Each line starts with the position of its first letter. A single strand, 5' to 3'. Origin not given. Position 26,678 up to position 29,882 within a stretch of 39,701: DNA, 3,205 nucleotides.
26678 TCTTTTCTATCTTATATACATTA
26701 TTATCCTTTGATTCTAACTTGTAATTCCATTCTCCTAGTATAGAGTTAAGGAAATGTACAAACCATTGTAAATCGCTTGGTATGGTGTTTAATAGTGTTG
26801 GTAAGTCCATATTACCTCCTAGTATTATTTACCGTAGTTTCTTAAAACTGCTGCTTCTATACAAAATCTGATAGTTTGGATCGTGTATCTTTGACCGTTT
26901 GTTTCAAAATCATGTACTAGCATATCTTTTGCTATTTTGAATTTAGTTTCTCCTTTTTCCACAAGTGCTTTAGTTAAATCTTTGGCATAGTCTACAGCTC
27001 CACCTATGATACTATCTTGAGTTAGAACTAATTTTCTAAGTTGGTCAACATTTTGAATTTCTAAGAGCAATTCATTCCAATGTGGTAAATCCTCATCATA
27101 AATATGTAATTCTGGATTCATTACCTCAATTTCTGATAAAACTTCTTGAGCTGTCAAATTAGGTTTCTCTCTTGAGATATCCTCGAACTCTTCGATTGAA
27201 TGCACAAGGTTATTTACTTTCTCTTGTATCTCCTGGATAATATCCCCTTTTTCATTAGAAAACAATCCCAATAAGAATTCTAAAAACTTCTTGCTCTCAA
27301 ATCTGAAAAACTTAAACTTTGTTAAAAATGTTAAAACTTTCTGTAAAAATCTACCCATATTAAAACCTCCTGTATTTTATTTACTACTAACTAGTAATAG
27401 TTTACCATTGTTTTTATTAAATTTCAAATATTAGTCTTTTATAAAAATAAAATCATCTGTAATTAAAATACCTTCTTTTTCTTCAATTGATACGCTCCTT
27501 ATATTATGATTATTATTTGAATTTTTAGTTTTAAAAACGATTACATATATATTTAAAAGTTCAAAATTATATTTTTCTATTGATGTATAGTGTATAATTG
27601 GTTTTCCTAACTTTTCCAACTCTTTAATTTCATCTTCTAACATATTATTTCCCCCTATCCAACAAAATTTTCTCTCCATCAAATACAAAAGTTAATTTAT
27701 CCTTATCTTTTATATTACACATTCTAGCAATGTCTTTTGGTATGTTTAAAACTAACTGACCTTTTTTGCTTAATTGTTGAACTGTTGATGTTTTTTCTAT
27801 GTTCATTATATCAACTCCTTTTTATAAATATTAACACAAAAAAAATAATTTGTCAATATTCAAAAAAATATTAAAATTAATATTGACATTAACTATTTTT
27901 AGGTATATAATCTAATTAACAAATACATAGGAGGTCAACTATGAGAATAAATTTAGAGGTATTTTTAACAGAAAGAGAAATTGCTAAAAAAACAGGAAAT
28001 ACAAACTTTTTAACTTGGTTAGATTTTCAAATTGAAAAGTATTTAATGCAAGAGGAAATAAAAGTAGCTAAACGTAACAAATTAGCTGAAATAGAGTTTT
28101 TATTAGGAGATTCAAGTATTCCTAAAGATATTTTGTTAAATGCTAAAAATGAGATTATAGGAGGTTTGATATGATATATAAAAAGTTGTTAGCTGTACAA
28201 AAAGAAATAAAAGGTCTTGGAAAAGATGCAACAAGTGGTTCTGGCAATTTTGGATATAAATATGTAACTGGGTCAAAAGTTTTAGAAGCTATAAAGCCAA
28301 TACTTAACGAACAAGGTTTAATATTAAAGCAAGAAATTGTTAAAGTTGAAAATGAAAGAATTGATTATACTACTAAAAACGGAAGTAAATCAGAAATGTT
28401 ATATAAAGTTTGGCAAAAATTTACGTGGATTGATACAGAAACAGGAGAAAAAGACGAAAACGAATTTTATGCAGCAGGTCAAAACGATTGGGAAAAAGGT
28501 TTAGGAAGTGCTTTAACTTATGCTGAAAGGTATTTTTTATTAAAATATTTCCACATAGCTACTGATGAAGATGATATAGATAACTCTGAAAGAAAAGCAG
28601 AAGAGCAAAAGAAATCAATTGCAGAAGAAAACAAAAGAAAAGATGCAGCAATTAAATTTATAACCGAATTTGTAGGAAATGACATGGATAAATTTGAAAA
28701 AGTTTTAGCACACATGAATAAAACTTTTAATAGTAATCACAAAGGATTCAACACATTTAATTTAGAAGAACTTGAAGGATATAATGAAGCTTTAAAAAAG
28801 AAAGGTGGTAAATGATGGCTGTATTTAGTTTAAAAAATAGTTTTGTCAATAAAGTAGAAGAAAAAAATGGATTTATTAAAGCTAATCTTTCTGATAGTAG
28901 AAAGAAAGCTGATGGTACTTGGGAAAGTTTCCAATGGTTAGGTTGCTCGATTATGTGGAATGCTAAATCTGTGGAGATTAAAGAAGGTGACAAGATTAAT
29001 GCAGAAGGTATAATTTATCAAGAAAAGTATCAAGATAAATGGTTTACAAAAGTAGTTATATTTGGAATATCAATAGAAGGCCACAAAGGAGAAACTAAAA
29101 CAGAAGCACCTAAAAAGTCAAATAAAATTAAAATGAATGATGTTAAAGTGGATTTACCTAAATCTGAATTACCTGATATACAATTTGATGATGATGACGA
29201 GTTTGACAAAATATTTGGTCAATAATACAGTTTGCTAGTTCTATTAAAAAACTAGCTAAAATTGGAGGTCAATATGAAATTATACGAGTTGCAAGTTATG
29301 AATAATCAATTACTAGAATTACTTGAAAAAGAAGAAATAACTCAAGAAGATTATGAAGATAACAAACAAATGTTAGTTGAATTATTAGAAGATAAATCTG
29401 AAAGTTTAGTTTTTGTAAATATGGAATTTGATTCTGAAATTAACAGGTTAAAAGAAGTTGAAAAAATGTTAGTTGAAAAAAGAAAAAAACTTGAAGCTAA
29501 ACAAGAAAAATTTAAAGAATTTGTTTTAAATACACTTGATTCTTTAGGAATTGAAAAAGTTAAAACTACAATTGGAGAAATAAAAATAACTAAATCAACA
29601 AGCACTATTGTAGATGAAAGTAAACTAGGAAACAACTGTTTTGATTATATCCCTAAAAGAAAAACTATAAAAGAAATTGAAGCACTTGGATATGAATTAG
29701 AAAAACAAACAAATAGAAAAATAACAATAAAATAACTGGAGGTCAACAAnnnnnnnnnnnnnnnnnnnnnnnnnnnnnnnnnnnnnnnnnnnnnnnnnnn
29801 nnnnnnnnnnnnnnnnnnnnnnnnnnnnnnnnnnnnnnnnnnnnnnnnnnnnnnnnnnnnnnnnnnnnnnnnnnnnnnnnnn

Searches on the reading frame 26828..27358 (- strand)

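Call 10: search_protein_families(library=phrogs, proteins=[window:26828-27358:-], max_evalue=0.01)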
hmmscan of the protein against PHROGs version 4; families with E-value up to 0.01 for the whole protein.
window:26828-27358:- (177 aa): 1 family
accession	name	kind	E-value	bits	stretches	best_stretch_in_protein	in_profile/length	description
phrog_608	-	lysis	0.0034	18.6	0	109-171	38-100/111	holin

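Call 11: search_protein_families(library=pfam, proteins=[window:26828-27358:-], max_evalue=0.01)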
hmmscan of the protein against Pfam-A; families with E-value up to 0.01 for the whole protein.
window:26828-27358:- (177 aa): 1 family
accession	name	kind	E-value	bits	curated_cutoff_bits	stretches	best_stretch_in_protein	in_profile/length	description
PF09682.15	Phage_holin_6_1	-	0.00022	22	24.9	0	118-171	44-96/101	Bacteriophage holin of superfamily 6 (Holin_LLH)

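Call 71: search_protein_families(library=ncbifam, proteins=[window:26828-27358:-], max_evalue=0.01)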
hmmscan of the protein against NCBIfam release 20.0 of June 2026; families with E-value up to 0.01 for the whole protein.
window:26828-27358:- (177 aa): 0 families

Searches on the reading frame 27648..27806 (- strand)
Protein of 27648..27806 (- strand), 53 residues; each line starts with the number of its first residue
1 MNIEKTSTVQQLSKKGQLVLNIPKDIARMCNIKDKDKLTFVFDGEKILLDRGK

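Call 10: search_protein_families(library=phrogs, proteins=[window:27648-27806:-], max_evalue=0.01)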
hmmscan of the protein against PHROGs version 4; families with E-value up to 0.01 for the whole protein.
window:27648-27806:- (53 aa): 1 family
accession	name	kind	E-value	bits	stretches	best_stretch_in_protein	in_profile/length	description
phrog_4681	-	moron, auxiliary metabolic gene and host takeover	5.4e-05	24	1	5-50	3-46/87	antitoxin from a toxin-antitoxin system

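Call 11: search_protein_families(library=pfam, proteins=[window:27648-27806:-], max_evalue=0.01)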
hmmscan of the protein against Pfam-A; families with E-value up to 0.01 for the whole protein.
window:27648-27806:- (53 aa): 2 families
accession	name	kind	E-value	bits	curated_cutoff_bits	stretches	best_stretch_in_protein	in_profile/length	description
PF04014.23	MazE_antitoxin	-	0.00021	21.6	24.7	1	22-49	12-40/48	Antidote-toxin recognition MazE, bacterial antitoxin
PF11976.14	Rad60-SLD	-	0.0054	17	23.8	0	1-50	15-54/72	Ubiquitin-2 like Rad60 SUMO-like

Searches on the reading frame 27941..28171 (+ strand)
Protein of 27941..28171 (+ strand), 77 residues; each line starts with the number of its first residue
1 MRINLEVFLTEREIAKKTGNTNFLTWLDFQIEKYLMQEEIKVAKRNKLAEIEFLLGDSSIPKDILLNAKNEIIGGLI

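Call 10: search_protein_families(library=phrogs, proteins=[window:27941-28171:+], max_evalue=0.01)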
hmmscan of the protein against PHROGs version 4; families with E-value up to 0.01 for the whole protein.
window:27941-28171:+ (77 aa): 0 families

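Call 11: search_protein_families(library=pfam, proteins=[window:27941-28171:+], max_evalue=0.01)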
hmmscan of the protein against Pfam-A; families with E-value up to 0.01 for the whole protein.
window:27941-28171:+ (77 aa): 0 families

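Call 71: search_protein_families(library=ncbifam, proteins=[window:27941-28171:+], max_evalue=0.01)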
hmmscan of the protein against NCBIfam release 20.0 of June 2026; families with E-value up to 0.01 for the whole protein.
window:27941-28171:+ (77 aa): 0 families

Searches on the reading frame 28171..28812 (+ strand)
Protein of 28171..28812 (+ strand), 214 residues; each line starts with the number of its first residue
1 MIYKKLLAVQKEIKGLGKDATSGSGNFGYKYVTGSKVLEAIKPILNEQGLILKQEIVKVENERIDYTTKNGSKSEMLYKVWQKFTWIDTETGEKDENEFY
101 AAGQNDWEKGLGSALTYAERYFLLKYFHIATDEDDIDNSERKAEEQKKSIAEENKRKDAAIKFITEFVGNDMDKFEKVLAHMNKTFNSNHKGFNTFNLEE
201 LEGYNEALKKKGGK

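Call 10: search_protein_families(library=phrogs, proteins=[window:28171-28812:+], max_evalue=0.01)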
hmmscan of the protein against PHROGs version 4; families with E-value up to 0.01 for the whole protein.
window:28171-28812:+ (214 aa): 4 families
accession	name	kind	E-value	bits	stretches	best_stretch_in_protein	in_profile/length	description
phrog_2324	-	DNA, RNA and nucleotide metabolism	5.1e-37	128.3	1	2-185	11-178/193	Erf-like ssDNA annealing protein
phrog_155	-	DNA, RNA and nucleotide metabolism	4e-35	122.9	1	1-209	67-265/308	Erf-like ssDNA annealing protein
phrog_34817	-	unknown function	2e-05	25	1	22-156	38-157/291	-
phrog_10003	-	other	0.0011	19.4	1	111-153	142-183/297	recombinase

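Call 11: search_protein_families(library=pfam, proteins=[window:28171-28812:+], max_evalue=0.01)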
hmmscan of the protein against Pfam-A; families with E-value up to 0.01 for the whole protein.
window:28171-28812:+ (214 aa): 1 family
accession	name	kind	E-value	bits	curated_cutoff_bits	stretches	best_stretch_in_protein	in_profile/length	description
PF04404.17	ERF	-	3.3e-28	99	25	1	2-158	1-146/153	ERF superfamily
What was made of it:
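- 28171..28815 (+): Erf-family single-strand annealing protein. Pfam PF04404, 3.3e-28 (call 11); PHROG 2324/155 (call 10)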

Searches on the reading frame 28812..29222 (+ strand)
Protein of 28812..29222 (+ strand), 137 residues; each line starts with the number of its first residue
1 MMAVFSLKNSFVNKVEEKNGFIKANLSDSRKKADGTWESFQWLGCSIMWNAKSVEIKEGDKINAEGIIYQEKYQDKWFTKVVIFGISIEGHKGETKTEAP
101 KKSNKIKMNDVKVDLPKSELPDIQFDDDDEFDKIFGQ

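Call 10: search_protein_families(library=phrogs, proteins=[window:28812-29222:+], max_evalue=0.01)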
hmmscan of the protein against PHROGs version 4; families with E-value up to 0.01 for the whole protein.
window:28812-29222:+ (137 aa): 0 families

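Call 11: search_protein_families(library=pfam, proteins=[window:28812-29222:+], max_evalue=0.01)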
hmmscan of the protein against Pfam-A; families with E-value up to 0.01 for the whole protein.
window:28812-29222:+ (137 aa): 0 families

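Call 68: search_solved_structures(query=window:28812-29222:+, max_evalue=10)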
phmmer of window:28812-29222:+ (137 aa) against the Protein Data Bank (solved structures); distinct sequences matched with E-value up to 10: 9.
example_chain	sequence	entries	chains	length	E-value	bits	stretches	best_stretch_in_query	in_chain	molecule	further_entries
4f7u_Q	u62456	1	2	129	0.2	15.2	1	47-91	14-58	Methylosome subunit pICln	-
4v98_AO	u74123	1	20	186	0.32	14.5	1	47-91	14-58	Icln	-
8z9i_O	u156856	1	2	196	0.84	13.1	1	41-64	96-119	RaTG13 Spike glycoprotein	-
9kow_E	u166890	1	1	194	0.87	13.1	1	41-64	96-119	RaTG13 RBD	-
9kos_E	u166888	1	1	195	0.88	13.1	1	41-64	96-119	RaTG13 RBD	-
9jr4_E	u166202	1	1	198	0.9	13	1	41-64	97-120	Spike glycoprotein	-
7drv_C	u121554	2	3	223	1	12.8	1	41-64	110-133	Spike glycoprotein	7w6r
7ttx_A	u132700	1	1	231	1.1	12.7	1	41-64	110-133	Spike glycoprotein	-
7p8i_B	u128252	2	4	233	1.1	12.7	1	41-64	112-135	Spike glycoprotein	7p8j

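Call 71: search_protein_families(library=ncbifam, proteins=[window:28812-29222:+], max_evalue=0.01)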
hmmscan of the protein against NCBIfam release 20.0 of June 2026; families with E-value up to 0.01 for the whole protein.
window:28812-29222:+ (137 aa): 0 families

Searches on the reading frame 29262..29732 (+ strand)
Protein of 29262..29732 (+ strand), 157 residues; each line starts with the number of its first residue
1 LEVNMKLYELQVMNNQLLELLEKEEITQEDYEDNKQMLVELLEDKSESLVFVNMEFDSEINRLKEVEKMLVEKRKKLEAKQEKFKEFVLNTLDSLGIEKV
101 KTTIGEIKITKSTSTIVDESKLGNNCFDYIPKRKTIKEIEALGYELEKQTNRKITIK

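Call 10: search_protein_families(library=phrogs, proteins=[window:29262-29732:+], max_evalue=0.01)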
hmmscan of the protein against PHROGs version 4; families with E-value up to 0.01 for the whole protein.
window:29262-29732:+ (157 aa): 4 families
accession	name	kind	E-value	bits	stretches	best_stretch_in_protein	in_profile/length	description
phrog_253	-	DNA, RNA and nucleotide metabolism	5.8e-18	66.3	1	2-138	4-144/169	Mu Gam-like end protection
phrog_14632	-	DNA, RNA and nucleotide metabolism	0.0033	17.2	1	9-140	7-136/380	DNA polymerase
phrog_20203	-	unknown function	0.0037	18.4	1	93-124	2-35/75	-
phrog_2614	-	unknown function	0.0094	17.3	0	2-57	15-70/105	-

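Call 11: search_protein_families(library=pfam, proteins=[window:29262-29732:+], max_evalue=0.01)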
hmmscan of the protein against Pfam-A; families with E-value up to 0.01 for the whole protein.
window:29262-29732:+ (157 aa): 1 family
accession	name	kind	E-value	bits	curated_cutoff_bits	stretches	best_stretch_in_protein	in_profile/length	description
PF05565.16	Sipho_Gp157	-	7.2e-13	49.3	28.6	1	6-136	1-138/162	Siphovirus Gp157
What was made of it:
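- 29262..29735 (+): Siphovirus Gp157 / Gam-like end-protection protein. Pfam PF05565, 7.2e-13 (call 11); PHROG 253 (call 10)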
